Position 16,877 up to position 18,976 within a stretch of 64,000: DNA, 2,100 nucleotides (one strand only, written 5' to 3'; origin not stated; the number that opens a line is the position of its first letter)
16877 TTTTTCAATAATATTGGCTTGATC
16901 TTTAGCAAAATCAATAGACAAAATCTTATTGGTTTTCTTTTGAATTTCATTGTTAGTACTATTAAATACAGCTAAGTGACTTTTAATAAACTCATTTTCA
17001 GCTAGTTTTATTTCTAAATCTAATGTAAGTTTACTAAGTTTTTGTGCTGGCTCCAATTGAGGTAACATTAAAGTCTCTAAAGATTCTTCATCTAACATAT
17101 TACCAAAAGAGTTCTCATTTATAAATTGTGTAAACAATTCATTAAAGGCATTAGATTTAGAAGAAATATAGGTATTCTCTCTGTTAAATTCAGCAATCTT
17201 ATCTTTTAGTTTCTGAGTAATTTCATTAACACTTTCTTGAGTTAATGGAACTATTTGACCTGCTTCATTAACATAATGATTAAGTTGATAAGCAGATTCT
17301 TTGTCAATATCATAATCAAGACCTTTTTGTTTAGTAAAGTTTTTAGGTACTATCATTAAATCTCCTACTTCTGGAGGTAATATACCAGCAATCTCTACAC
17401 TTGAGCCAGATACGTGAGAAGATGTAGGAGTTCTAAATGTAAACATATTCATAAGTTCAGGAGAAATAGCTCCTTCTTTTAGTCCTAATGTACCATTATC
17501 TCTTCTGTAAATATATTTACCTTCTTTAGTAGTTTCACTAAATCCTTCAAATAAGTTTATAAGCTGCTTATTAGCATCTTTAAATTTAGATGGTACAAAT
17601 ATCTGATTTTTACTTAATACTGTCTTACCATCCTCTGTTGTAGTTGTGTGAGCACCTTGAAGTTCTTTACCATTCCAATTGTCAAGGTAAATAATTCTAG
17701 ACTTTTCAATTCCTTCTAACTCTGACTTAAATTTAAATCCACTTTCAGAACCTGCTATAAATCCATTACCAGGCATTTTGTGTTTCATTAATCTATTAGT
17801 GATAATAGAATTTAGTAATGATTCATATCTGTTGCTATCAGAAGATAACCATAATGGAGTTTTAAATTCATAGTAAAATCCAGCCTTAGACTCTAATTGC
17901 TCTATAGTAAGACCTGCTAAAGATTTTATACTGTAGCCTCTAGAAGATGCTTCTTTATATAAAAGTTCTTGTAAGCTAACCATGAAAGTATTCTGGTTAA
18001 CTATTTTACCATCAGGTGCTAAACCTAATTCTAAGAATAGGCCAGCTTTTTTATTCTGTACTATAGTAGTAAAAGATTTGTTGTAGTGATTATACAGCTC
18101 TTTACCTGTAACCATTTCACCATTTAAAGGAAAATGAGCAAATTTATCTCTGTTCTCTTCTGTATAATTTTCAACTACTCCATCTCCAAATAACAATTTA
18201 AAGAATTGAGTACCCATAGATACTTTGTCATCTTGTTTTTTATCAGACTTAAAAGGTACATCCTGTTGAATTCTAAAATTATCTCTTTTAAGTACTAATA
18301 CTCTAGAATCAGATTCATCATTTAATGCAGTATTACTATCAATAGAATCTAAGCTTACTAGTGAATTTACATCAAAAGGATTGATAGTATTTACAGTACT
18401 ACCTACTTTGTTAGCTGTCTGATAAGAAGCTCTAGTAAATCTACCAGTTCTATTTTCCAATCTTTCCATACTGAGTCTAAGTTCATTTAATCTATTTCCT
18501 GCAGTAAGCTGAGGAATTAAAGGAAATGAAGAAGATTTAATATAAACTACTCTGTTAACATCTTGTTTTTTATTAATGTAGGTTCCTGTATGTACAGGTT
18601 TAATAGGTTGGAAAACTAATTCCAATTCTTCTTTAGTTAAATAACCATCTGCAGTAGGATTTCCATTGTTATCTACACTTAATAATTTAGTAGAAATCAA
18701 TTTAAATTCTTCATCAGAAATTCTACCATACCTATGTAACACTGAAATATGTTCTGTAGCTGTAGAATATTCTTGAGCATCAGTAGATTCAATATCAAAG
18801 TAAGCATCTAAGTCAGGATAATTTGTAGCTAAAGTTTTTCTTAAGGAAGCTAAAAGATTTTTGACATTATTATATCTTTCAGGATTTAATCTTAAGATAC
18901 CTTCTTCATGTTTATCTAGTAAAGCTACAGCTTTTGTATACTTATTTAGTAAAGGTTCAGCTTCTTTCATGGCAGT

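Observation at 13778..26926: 4382-aa single ORF combining a crAss-type virion RNA polymerase motif with a C-terminal zincin motif and about 3200 aa of upstream sequence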

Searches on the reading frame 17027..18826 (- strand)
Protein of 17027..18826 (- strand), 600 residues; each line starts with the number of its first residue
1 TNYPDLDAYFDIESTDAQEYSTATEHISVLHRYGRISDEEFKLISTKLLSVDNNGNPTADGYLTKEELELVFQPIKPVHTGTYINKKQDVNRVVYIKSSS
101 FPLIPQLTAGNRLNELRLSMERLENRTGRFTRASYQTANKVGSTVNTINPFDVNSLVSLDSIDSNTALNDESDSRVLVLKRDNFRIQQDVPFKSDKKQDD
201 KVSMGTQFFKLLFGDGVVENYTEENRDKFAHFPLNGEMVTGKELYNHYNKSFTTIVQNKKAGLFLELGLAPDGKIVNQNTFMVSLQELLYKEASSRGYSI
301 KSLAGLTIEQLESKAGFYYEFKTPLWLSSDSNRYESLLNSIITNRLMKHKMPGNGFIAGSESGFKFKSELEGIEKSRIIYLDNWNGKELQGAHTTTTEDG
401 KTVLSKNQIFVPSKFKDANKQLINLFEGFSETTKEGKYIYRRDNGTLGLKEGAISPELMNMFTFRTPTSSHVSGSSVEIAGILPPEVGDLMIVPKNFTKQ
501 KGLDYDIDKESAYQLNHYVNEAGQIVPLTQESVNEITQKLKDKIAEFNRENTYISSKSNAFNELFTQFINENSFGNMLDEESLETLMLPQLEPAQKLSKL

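Call 95: search_dna_similar(query=window:17027-18826:-, collection=phages, mode=protein, max_rows=60, max_evalue=0.001, rows=spread)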
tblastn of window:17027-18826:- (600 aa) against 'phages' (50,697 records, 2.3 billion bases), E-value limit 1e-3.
Records with a match: 90; places in all: 90; records where one place covers at least 80% of the query: 44.
Best place of each record, by identity: 60-80% 29; <60% 61.
By first word of the organism name: Flavobacterium 29; Bacteroides 29; uncultured 25; Bacteriophage 3; Cellulophaga 2; Kehishuvirus 1; Dulem 1.
By host as written in the record: - 28; Bacteroides intestinalis DSM 108646 25; Flavobacterium psychrophilum 950106-1/1 12; Flavobacterium psychrophilum strain FPS-D10 3; Flavobacterium psychrophilum 020612-2/1 3; Flavobacterium psychrophilum FPS-D15 2; Flavobacterium psychrophilum FPS-D10 2; Flavobacterium psychrophilum strain FPS-D15 2; and 10 more.
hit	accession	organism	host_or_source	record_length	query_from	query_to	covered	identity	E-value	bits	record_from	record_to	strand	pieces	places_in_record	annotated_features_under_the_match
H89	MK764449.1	Flavobacterium phage FPSV-S29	Flavobacterium psychrophilum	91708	3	600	100%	67.2%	0e+0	802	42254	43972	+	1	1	structural protein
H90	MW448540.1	Flavobacterium phage FPSV-D25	Flavobacterium psychrophilum strain ...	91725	3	600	100%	67.2%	0e+0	802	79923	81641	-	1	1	record has no annotation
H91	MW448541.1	Flavobacterium phage FPSV-D27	Flavobacterium psychrophilum strain ...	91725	3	600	100%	67.2%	0e+0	802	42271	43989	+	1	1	record has no annotation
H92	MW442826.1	Flavobacterium phage FPSV-D9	Flavobacterium psychrophilum FPS-D15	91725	3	600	100%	67.2%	0e+0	802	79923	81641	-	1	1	record has no annotation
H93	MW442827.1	Flavobacterium phage FPSV-D12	Flavobacterium psychrophilum FPS-D2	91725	3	600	100%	67.2%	0e+0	802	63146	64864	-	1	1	record has no annotation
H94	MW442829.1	Flavobacterium phage FPSV-D16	Flavobacterium psychrophilum FPS-D10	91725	3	600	100%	67.2%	0e+0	802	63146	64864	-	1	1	record has no annotation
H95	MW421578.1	Flavobacterium phage FPSV-D41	Flavobacterium psychrophilum strain ...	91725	3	600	100%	67.2%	0e+0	802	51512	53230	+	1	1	record has no annotation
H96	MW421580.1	Flavobacterium phage FPSV-D7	Flavobacterium psychrophilum strain ...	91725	3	600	100%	67.2%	0e+0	802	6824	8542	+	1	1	record has no annotation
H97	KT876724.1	Flavobacterium phage FpV4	Flavobacterium psychrophilum 950106-1/1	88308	3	600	100%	67.1%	0e+0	804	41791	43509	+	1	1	putative structural protein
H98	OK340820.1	Flavobacterium phage FpV4-1.1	Flavobacterium psychrophilum 020612-2/1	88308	3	600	100%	67.1%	0e+0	804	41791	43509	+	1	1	record has no annotation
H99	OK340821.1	Flavobacterium phage FpV4-1.2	Flavobacterium psychrophilum 020612-2/1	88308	3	600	100%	67.1%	0e+0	804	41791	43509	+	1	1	record has no annotation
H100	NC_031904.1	Flavobacterium phage Fpv3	Flavobacterium psychrophilum 950106-1/1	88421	3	600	100%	67.1%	0e+0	804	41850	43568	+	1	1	virion structural protein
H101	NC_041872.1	Flavobacterium phage FpV4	Flavobacterium psychrophilum 950106-1/1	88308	3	600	100%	67.1%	0e+0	804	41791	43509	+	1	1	virion structural protein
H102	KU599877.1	Flavobacterium phage Fpv1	Flavobacterium psychrophilum 950106-1/1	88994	3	600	100%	67.1%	0e+0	802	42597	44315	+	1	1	structural protein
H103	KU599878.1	Flavobacterium phage Fpv2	Flavobacterium psychrophilum 950106-1/1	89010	3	600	100%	67.1%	0e+0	802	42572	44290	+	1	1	structural protein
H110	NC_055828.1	Bacteroides phage crAss002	Bacteroides xylanisolvens APCS1/XY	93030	13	556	91%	21.7%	3e-7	60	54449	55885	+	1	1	putative RNAP catalytic subunit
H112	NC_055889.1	uncultured phage cr53_1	human feces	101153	3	509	85%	23.0%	2e-10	70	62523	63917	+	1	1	hypothetical protein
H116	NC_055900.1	uncultured phage cr125_1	human feces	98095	71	517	75%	24.7%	4e-10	69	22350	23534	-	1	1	nuclear pore complex protein-like protein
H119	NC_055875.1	uncultured phage cr10_1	human feces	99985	12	509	83%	21.1%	9e-5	52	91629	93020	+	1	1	hypothetical protein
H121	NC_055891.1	uncultured phage cr60_1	human feces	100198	63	509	75%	22.2%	3e-5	53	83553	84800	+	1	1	nuclear pore complex protein-like protein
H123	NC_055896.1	uncultured phage cr113_1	human feces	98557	236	546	52%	26.6%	4e-9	66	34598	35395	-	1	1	DprA-like DNA recombination-mediator protein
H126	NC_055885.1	uncultured phage cr128_1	human feces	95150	320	572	42%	25.0%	4e-6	56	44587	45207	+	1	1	putative RNA polymerase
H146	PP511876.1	Dulem virus 42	Propithecus coquereli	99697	423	509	14%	36.6%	2e-4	51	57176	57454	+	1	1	hypothetical protein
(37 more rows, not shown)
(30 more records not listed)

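Call 96: get_annotated_region(hit=H110, flank=15000)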
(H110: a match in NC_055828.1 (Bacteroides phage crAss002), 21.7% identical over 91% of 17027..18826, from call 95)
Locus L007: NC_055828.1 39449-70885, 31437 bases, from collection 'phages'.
description: Bacteroides phage crAss002, complete genome.
organism: Bacteroides phage crAss002 (NCBI taxid 2709317)
taxonomy: Viruses; Duplodnaviria; Heunggongvirae; Uroviricota; Caudoviricetes; Crassvirales; Intestiviridae; Churivirinae; Jahgtovirus; Jahgtovirus secundus
host: Bacteroides xylanisolvens APCS1/XY; source: human feces; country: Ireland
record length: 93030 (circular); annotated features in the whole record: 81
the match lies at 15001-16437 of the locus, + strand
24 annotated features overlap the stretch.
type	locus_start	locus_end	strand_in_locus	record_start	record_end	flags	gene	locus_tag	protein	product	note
CDS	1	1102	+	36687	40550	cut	-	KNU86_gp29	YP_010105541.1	putative stabilization protein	gp_29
CDS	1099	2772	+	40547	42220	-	-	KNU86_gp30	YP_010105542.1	putative transmembrane protein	gp_30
CDS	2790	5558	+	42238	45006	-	-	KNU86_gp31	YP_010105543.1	hypothetical protein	gp_31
CDS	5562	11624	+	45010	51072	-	-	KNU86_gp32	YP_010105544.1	putative RNAP catalytic subunit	gp_32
CDS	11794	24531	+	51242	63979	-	-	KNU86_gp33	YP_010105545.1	putative RNAP catalytic subunit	gp_33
CDS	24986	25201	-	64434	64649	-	-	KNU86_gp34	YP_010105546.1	hypothetical protein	gp_34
CDS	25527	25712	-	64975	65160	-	-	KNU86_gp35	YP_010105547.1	hypothetical protein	gp_35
CDS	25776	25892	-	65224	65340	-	-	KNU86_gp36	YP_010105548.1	hypothetical protein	gp_36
CDS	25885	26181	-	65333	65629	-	-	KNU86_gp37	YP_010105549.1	hypothetical protein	gp_37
CDS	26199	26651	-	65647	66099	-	-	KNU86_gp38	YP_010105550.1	hypothetical protein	gp_38; phage gp49_66 protein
CDS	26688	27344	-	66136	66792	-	-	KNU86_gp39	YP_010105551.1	deoxyuridine triphosphatase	gp_39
CDS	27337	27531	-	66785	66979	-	-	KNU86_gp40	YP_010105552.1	hypothetical protein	gp_40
CDS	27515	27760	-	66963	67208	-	-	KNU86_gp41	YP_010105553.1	hypothetical protein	gp_41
CDS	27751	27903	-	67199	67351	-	-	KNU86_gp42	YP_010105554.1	zinc finger protein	gp_42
CDS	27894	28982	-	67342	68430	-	-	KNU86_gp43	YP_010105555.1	hypothetical protein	gp_43; phage/plasmid-like protein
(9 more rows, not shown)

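Call 97: get_annotated_region(hit=H112, flank=15000)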
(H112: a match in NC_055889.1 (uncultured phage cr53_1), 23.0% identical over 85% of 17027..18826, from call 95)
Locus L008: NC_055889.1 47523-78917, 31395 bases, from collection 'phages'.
description: CrAssphage cr53_1, complete genome.
organism: uncultured phage cr53_1 (NCBI taxid 2772080)
taxonomy: Viruses; Duplodnaviria; Heunggongvirae; Uroviricota; Caudoviricetes; Crassvirales; Suoliviridae; Loutivirinae; Blohavirus; Blohavirus americanus
host: -; source: human feces; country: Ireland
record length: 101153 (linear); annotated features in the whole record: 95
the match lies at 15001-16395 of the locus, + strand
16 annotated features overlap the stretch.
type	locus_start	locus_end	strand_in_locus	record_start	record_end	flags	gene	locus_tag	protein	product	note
CDS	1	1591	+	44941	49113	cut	-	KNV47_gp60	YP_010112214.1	virion structural protein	gp_67254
CDS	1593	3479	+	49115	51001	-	-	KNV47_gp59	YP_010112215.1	hypothetical protein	gp_67255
CDS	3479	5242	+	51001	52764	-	-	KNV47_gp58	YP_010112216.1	nuclear pore complex protein-like protein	gp_67256; Similar to a nuclear pore complex protein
CDS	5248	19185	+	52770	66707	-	-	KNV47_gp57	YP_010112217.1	hypothetical protein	gp_67257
CDS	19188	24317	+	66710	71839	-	-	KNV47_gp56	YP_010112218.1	hypothetical protein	gp_67258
CDS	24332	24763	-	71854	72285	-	-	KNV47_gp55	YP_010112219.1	hypothetical protein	gp_67259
CDS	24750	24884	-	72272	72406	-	-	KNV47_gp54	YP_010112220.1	hypothetical protein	gp_67260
CDS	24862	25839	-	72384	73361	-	-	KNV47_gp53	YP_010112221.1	exonuclease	gp_67261; exonuclease, CRISPR-associated protein Cas4Csa1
CDS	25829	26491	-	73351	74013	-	-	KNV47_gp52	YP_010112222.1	DNA double-strand break repair protein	gp_67262; DNA double-strand break repair, MRE11 nuclease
CDS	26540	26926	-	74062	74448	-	-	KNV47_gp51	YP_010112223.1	Holliday junction resolvase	gp_67263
CDS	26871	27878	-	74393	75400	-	-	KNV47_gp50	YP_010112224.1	DNA primase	gp_67264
CDS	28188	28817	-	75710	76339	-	-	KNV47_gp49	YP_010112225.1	hypothetical protein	gp_67265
CDS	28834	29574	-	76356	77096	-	-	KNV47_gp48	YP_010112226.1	flagella-related protein H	gp_67266; AAA domain, phage P-loop domain, flagella-related protein H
CDS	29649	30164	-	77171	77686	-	-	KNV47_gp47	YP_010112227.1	hypothetical protein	gp_67267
CDS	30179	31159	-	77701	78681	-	-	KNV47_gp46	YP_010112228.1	DNA helicase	gp_67268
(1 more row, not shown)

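Call 98: get_annotated_region(hit=H116, flank=15000)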
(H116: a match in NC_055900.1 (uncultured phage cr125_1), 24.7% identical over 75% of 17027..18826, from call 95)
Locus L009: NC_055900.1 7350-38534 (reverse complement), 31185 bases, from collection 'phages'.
description: CrAssphage cr125_1, complete genome.
organism: uncultured phage cr125_1 (NCBI taxid 2772091)
taxonomy: Viruses; Duplodnaviria; Heunggongvirae; Uroviricota; Caudoviricetes; Crassvirales; Suoliviridae; Uncouvirinae; Aurodevirus; Aurodevirus hominis
host: -; source: human feces; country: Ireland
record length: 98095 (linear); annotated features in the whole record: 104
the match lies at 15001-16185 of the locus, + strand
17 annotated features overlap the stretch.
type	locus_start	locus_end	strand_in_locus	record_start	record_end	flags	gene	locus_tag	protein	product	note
CDS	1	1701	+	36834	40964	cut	-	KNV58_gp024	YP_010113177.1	virion structural protein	gp_77299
CDS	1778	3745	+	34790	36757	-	-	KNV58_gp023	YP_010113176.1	hypothetical protein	gp_77298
CDS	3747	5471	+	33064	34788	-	-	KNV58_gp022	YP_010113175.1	nuclear pore complex protein-like protein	gp_77297; Similar to a nuclear pore complex protein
CDS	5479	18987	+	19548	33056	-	-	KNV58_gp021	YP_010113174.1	nuclear pore complex protein-like protein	gp_77296; Similar to a nuclear pore complex protein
CDS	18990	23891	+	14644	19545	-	-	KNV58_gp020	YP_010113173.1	hypothetical protein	gp_77295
CDS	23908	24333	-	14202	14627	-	-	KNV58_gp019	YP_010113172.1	hypothetical protein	gp_77294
CDS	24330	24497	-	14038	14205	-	-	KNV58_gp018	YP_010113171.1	hypothetical protein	gp_77293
CDS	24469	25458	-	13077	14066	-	-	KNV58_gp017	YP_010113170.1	exonuclease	gp_77292; exonuclease, CRISPR-associated protein Cas4Csa1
CDS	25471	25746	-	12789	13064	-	-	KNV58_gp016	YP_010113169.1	hypothetical protein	gp_77291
CDS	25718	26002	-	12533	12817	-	-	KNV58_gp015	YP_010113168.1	DNA double-strand break repair protein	gp_77290; DNA double-strand break repair, MRE11 nuclease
CDS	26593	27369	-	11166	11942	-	-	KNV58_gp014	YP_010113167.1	endonuclease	gp_77289; mobile intron protein [Bacillus phage 0305phi8-36]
CDS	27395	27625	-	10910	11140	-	-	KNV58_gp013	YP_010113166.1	DNA double-strand break repair protein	gp_77288; DNA double-strand break repair, MRE11 nuclease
CDS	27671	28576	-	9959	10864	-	-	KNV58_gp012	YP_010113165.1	ATPase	gp_77287; proteasome (non-ATPase regulatory subunit)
CDS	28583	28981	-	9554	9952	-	-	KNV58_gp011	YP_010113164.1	Holliday junction resolvase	gp_77286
CDS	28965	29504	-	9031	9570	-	-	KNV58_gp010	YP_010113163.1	HNH endonuclease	gp_77285; putative HNH homing endonuclease [Streptococcus phage PH15]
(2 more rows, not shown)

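Call 99: get_annotated_region(hit=H119, flank=15000)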
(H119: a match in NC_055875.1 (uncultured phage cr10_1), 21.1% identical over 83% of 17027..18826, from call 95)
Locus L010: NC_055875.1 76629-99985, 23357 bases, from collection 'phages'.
description: CrAssphage cr10_1, complete genome.
organism: uncultured phage cr10_1 (NCBI taxid 2772066)
taxonomy: Viruses; Duplodnaviria; Heunggongvirae; Uroviricota; Caudoviricetes; Crassvirales; Suoliviridae; Boorivirinae; Canhaevirus; Canhaevirus hiberniae
host: -; source: human feces; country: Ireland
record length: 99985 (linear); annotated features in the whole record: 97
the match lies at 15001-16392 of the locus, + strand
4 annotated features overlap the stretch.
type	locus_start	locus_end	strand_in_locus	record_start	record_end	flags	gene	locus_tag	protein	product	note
CDS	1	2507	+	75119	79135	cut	-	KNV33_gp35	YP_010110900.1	virion structural protein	gp_19816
CDS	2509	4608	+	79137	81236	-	-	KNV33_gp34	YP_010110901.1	hypothetical protein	gp_19817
CDS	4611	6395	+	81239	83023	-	-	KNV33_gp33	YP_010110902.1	hypothetical protein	gp_19818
CDS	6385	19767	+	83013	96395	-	-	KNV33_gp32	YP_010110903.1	hypothetical protein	gp_19819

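Call 101: get_annotated_region(hit=H123, flank=16000)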
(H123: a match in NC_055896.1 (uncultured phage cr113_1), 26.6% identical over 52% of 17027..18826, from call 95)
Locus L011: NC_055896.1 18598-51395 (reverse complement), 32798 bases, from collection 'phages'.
description: CrAssphage cr113_1, complete genome.
organism: uncultured phage cr113_1 (NCBI taxid 2772087)
taxonomy: Viruses; Duplodnaviria; Heunggongvirae; Uroviricota; Caudoviricetes; Crassvirales; Suoliviridae; Loutivirinae; Buchavirus; Buchavirus coli
host: -; source: human feces; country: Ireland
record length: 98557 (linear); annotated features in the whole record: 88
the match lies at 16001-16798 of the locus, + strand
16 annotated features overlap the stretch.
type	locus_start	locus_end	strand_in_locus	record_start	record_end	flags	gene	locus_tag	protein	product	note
CDS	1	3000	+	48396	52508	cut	-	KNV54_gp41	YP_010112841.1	virion structural protein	gp_76673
CDS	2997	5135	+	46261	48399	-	-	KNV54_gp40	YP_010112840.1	hypothetical protein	gp_76672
CDS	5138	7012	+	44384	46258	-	-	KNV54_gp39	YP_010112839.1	hypothetical protein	gp_76671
CDS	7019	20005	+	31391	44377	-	-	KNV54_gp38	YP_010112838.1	DprA-like DNA recombination-mediator protein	gp_76670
CDS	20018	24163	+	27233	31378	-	-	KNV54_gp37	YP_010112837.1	hypothetical protein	gp_76669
CDS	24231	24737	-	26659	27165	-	-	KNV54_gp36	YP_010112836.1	hypothetical protein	gp_76668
CDS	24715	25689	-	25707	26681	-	-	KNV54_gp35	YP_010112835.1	exonuclease VIII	gp_76667; exonuclease, CRISPR-associated protein Cas4Csa1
CDS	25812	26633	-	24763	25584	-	-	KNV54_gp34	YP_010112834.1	ATPase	gp_76666; proteasome (non-ATPase regulatory subunit)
CDS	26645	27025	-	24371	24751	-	-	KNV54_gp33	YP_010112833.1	Holliday junction resolvase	gp_76665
CDS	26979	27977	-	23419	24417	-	-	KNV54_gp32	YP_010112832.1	DNA primase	gp_76664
CDS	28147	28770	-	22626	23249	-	-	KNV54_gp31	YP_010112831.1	hypothetical protein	gp_76663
CDS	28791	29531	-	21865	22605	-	-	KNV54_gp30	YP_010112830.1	flagella-related protein H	gp_76662; AAA domain, phage P-loop domain, flagella-related protein H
CDS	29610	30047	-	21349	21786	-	-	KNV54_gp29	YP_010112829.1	hypothetical protein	gp_76661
CDS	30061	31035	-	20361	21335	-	-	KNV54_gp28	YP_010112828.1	DNA helicase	gp_76660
CDS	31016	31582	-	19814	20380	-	-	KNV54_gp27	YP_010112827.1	segregation and condensation protein B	gp_76659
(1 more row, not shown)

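Call 102: get_annotated_region(hit=H126, flank=16000)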
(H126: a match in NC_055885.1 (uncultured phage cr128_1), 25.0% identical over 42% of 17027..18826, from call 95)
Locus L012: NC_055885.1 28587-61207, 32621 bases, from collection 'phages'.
description: CrAssphage cr128_1, complete genome.
organism: uncultured phage cr128_1 (NCBI taxid 2772076)
taxonomy: Viruses; Duplodnaviria; Heunggongvirae; Uroviricota; Caudoviricetes; Crassvirales; Steigviridae; Asinivirinae; Mahlunavirus; Mahlunavirus rarus
host: -; source: human feces; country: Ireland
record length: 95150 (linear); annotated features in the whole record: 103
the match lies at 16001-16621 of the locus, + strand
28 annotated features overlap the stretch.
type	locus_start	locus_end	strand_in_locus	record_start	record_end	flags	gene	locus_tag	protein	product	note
CDS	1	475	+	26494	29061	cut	-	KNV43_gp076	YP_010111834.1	vitamin B12-dependent ribonucleotide reductase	gp_25401; Vitamin B12-dependent ribonucleotide reductase [phiCrAss001]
CDS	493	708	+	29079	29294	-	-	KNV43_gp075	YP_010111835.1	hypothetical protein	gp_25402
CDS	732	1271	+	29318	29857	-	-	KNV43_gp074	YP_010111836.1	dUTP diphosphatase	gp_25403; dUTP diphosphatase [phiCrAss001]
CDS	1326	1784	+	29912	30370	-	-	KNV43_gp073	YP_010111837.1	aspartyl protease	gp_25404; Aspartyl protease [phiCrAss001]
CDS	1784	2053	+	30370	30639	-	-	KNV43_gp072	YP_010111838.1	muconolactone isomerase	gp_25405; Muconolactone isomerase [phiCrAss001]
CDS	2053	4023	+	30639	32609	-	-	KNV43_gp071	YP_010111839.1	DNA polymerase I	gp_25406; DNA polymerase I [phiCrAss001]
CDS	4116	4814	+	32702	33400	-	-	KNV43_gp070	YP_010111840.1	hypothetical protein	gp_25407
CDS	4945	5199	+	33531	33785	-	-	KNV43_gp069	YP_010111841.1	hypothetical protein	gp_25408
CDS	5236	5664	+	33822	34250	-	-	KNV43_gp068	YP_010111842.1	VOG4966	gp_25409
CDS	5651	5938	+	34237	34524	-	-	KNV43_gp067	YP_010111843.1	hypothetical protein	gp_25410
CDS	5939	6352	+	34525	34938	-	-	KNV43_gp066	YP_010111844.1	phosphoheptose isomerase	gp_25411; Polynucleotide kinase/Phosphatase [phiCrAss001]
CDS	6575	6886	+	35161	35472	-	-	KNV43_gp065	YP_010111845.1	hypothetical protein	gp_25412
CDS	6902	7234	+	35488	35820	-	-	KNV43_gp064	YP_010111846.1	hypothetical protein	gp_25413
CDS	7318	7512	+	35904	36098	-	-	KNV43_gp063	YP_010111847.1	hypothetical protein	gp_25414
CDS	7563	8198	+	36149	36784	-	-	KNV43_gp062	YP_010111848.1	VOG0244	gp_25415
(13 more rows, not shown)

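Call 103: get_annotated_region(hit=H121, flank=16000)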
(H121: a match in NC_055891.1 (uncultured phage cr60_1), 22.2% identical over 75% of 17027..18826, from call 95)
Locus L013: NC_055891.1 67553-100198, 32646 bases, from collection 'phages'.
description: CrAssphage cr60_1, complete genome.
organism: uncultured phage cr60_1 (NCBI taxid 2772082)
taxonomy: Viruses; Duplodnaviria; Heunggongvirae; Uroviricota; Caudoviricetes; Crassvirales; Suoliviridae; Loutivirinae; Buchavirus; Buchavirus hominis
host: -; source: human feces; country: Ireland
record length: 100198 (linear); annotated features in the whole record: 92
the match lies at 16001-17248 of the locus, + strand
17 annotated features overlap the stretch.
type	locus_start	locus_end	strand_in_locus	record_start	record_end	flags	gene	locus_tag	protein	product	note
CDS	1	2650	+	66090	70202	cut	-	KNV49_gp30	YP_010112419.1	virion structural protein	gp_67466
CDS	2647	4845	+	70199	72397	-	-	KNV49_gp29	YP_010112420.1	hypothetical protein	gp_67467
CDS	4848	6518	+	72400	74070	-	-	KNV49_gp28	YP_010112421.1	nuclear pore complex protein-like protein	gp_67468; Similar to a nuclear pore complex protein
CDS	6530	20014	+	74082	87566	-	-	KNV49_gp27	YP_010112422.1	nuclear pore complex protein-like protein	gp_67469; Similar to a nuclear pore complex protein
CDS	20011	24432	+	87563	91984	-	-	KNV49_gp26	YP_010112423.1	hypothetical protein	gp_67470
CDS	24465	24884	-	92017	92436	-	-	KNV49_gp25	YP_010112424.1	hypothetical protein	gp_67471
CDS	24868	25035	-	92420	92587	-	-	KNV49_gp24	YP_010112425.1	hypothetical protein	gp_67472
CDS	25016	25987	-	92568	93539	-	-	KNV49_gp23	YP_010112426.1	exonuclease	gp_67473; exonuclease, CRISPR-associated protein Cas4Csa1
CDS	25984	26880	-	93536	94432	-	-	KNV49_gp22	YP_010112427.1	metallo-phosphoesterase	gp_67474; DNA double-strand break repair, MRE11 nuclease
CDS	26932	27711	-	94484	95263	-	-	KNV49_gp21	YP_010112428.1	ATPase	gp_67475; proteasome (non-ATPase regulatory subunit)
CDS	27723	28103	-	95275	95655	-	-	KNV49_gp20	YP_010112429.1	Holliday junction resolvase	gp_67476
CDS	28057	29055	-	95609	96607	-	-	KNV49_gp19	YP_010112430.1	DNA primase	gp_67477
CDS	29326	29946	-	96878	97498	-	-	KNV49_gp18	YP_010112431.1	hypothetical protein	gp_67478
CDS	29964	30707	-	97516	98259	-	-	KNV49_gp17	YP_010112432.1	flagella-related protein H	gp_67479; AAA domain, phage P-loop domain, flagella-related protein H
CDS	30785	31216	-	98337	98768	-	-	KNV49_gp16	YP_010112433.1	hypothetical protein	gp_67480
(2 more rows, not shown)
